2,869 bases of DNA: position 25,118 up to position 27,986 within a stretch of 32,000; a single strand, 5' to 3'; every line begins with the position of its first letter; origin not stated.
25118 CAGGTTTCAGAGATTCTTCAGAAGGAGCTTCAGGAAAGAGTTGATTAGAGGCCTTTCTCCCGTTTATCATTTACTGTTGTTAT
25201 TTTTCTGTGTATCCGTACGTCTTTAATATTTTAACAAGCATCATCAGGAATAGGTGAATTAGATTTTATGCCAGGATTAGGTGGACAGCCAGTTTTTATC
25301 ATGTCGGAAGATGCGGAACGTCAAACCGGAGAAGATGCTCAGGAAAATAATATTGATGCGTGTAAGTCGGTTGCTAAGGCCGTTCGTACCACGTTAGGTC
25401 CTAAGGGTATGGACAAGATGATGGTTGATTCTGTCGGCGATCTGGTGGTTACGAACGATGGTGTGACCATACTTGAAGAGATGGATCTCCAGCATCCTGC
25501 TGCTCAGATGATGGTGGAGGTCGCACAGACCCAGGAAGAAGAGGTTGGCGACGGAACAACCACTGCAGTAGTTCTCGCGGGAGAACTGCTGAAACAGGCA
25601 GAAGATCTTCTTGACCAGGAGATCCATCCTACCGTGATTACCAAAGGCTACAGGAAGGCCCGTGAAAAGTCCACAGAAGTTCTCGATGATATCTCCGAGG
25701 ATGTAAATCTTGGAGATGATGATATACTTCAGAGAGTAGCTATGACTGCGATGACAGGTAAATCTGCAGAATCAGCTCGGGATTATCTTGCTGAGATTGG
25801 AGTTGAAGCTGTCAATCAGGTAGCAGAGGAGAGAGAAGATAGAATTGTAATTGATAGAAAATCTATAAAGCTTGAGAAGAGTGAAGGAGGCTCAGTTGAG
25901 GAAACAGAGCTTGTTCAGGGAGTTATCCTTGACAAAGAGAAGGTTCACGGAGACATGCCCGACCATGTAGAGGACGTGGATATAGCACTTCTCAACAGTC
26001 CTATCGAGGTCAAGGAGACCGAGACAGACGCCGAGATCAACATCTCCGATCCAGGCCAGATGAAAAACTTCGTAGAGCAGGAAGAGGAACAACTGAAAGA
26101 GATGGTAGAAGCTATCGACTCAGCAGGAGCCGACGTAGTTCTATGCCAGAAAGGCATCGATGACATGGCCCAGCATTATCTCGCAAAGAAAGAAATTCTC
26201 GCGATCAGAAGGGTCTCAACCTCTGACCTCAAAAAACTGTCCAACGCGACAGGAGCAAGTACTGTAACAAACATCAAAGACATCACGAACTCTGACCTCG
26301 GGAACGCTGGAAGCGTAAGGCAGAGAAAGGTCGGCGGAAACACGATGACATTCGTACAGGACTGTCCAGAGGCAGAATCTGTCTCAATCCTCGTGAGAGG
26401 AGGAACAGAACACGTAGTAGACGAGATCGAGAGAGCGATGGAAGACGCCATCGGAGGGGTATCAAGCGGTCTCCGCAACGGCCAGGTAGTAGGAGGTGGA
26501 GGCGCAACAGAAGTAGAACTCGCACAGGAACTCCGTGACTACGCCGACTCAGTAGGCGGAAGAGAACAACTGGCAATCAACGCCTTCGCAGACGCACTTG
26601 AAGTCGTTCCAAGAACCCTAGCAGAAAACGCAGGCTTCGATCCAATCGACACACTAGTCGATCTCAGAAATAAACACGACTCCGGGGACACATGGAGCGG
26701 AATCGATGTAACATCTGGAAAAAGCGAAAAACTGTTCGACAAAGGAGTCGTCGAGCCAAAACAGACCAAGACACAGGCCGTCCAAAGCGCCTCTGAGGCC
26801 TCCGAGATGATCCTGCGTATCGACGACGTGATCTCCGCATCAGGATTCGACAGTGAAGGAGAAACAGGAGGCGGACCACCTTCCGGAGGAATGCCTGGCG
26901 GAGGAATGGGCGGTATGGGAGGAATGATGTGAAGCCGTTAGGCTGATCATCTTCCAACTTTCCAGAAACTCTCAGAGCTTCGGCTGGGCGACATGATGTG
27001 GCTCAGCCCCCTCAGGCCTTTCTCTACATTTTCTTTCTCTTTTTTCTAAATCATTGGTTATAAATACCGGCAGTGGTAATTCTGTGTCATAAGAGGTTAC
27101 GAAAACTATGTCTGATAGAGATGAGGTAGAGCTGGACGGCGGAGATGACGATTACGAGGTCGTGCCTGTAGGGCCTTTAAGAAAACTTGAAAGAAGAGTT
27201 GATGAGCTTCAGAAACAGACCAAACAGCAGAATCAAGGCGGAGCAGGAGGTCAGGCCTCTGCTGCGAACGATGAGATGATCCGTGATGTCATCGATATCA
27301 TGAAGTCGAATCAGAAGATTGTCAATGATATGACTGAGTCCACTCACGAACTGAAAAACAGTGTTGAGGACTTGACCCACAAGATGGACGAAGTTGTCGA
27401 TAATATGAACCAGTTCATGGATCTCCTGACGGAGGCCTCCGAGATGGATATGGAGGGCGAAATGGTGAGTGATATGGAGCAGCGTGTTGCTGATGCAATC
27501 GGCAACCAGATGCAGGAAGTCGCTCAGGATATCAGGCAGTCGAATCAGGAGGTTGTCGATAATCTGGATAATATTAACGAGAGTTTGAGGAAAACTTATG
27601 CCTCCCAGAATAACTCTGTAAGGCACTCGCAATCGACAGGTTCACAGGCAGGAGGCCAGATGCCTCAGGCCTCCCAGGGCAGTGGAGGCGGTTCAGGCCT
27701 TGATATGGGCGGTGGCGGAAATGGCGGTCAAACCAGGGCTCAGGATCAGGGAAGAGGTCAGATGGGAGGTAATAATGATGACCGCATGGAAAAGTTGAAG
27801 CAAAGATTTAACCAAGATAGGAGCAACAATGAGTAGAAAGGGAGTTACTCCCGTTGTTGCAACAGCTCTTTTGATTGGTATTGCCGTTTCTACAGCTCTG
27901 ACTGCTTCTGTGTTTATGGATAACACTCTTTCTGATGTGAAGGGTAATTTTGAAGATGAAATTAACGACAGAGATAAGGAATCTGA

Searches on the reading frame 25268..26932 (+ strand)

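Call 14: search_protein_families(library=pfam, proteins=[window:25268-26932:+], max_evalue=0.001)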
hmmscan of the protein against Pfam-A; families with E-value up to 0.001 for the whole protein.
window:25268-26932:+ (554 aa): 1 family
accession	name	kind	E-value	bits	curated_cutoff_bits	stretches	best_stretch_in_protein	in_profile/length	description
PF00118.29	Cpn60_TCP1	-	7.8e-182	605.8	34.3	1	35-524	1-488/490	TCP-1/cpn60 chaperonin family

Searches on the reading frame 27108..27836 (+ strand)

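Call 14: search_protein_families(library=pfam, proteins=[window:27108-27836:+], max_evalue=0.001)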
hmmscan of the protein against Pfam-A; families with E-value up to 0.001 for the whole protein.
window:27108-27836:+ (242 aa): 1 family
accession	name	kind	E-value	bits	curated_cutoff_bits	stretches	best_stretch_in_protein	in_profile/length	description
PF04108.17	ATG17_like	-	0.00028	20.9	43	1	36-175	126-253/355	Autophagy protein ATG17-like domain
